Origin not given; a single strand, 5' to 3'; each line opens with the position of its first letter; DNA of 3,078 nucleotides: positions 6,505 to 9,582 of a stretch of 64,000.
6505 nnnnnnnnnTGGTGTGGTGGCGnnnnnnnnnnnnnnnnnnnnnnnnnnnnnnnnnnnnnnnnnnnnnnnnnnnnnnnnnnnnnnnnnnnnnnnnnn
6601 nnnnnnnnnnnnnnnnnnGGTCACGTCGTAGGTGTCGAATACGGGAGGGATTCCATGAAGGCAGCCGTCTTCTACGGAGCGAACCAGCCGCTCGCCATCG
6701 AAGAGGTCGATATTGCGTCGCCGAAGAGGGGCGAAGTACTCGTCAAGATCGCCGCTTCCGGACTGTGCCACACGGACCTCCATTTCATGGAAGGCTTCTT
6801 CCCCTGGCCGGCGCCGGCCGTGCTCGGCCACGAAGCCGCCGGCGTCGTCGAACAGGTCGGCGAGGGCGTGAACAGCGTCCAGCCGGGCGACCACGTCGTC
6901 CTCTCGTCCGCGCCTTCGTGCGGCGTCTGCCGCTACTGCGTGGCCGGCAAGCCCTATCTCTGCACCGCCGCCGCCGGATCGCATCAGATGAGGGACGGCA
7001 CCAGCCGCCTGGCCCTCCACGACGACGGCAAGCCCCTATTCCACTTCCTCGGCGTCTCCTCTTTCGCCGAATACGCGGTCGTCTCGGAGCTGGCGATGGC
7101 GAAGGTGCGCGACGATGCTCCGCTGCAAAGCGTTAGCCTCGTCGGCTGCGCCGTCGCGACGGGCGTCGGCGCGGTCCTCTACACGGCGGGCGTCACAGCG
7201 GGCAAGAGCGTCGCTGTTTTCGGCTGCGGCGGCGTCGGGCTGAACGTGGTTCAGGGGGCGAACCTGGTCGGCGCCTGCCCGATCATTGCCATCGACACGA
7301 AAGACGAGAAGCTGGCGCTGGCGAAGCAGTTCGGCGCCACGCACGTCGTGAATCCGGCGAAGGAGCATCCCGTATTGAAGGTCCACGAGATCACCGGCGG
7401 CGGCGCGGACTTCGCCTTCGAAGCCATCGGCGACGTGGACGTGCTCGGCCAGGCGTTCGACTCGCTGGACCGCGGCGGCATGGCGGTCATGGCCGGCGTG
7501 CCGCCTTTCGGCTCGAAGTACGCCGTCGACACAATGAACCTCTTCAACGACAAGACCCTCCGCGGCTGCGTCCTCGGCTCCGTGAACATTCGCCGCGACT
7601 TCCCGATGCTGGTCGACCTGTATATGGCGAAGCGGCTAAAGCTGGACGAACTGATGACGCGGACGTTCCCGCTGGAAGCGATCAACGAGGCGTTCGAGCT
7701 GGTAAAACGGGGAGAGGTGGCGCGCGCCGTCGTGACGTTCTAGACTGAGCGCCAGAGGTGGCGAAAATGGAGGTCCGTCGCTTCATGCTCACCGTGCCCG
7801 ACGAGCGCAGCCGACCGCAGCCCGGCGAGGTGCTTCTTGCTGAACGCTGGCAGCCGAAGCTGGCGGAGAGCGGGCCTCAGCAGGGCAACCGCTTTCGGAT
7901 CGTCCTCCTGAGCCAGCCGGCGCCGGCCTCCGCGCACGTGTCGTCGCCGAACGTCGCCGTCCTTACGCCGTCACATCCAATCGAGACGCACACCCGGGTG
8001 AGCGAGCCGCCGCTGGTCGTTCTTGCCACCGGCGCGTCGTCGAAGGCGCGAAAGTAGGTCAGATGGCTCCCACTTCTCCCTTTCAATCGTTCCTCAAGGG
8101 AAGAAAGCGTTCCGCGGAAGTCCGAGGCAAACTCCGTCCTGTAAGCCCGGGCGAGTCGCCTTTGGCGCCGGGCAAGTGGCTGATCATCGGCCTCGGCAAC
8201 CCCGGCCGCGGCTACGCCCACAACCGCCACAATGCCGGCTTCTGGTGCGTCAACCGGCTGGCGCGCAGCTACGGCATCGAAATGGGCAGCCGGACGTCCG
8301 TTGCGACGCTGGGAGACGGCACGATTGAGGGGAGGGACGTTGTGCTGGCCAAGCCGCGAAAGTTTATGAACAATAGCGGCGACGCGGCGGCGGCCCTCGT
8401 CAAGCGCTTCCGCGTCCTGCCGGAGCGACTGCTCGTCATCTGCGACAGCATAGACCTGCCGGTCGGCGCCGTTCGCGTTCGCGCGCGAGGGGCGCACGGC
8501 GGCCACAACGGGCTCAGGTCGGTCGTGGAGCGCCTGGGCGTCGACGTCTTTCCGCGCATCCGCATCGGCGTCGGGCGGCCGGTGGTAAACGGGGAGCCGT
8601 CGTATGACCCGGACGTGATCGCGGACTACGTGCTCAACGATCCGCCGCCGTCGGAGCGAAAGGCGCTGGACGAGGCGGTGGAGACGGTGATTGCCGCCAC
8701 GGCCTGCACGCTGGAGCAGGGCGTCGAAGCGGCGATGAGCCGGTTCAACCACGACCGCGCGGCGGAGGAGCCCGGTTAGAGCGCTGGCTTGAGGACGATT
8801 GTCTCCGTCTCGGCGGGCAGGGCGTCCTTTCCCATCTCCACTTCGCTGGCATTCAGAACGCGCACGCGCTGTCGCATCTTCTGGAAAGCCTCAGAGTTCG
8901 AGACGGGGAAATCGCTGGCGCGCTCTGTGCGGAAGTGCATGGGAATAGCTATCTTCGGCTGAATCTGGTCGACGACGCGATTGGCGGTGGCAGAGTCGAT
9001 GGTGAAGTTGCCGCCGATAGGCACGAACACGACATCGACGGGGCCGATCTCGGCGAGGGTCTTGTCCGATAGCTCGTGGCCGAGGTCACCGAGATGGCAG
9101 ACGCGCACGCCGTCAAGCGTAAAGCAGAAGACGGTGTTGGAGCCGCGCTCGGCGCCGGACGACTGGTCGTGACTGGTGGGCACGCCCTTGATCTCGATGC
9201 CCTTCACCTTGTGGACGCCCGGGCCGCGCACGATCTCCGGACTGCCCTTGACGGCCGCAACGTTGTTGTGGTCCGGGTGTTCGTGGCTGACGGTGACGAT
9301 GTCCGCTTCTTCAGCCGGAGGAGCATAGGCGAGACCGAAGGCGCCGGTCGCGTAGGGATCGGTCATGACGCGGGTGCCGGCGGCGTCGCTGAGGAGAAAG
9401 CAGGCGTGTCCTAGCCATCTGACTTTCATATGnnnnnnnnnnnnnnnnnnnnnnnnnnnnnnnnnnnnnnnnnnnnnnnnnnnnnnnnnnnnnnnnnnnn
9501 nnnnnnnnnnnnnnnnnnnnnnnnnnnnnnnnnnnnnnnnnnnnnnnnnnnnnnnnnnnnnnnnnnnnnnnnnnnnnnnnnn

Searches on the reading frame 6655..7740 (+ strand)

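Call 23: search_protein_families(library=pfam, proteins=[window:6655-7740:+], max_evalue=0.00001)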
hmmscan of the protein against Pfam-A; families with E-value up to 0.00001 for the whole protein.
window:6655-7740:+ (362 aa): 4 families
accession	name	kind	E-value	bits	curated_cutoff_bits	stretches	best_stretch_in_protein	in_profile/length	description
PF00107.32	ADH_zinc_N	-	7.3e-28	97.5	31.8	1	193-322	1-126/129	Zinc-binding dehydrogenase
PF08240.17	ADH_N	-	1.7e-25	89.7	23.5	1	25-151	2-102/104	Alcohol dehydrogenase GroES-like domain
PF16912.11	Glu_dehyd_C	-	2.4e-13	50.5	34.9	1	184-350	32-201/211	Glucose dehydrogenase C-terminus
PF13602.12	ADH_zinc_N_2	-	6.4e-06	27.6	27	0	226-354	1-127/134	Zinc-binding dehydrogenase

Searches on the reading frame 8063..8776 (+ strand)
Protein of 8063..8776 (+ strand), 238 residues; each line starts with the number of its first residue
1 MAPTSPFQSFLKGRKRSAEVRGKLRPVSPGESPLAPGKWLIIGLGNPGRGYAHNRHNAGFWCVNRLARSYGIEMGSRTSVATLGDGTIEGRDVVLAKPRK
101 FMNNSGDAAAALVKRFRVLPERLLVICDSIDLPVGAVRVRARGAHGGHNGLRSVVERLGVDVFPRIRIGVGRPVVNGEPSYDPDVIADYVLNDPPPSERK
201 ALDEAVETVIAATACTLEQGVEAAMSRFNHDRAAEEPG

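Call 23: search_protein_families(library=pfam, proteins=[window:8063-8776:+], max_evalue=0.00001)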
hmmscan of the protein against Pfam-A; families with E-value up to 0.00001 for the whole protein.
window:8063-8776:+ (238 aa): 1 family
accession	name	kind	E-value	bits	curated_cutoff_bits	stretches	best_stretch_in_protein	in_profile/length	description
PF01195.25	Pept_tRNA_hydro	-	2.1e-58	197.6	27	1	40-229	1-183/183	Peptidyl-tRNA hydrolase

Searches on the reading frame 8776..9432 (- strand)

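Call 23: search_protein_families(library=pfam, proteins=[window:8776-9432:-], max_evalue=0.00001)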
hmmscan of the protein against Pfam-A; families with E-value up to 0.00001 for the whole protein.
window:8776-9432:- (218 aa): 2 families
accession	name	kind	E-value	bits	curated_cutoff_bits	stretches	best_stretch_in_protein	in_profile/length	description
PF13483.12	Lactamase_B_3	-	7.2e-58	195.5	24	1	3-166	1-160/160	Beta-lactamase superfamily domain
PF12706.13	Lactamase_B_2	-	9.5e-13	48.6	27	1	74-167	96-200/200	Beta-lactamase superfamily domain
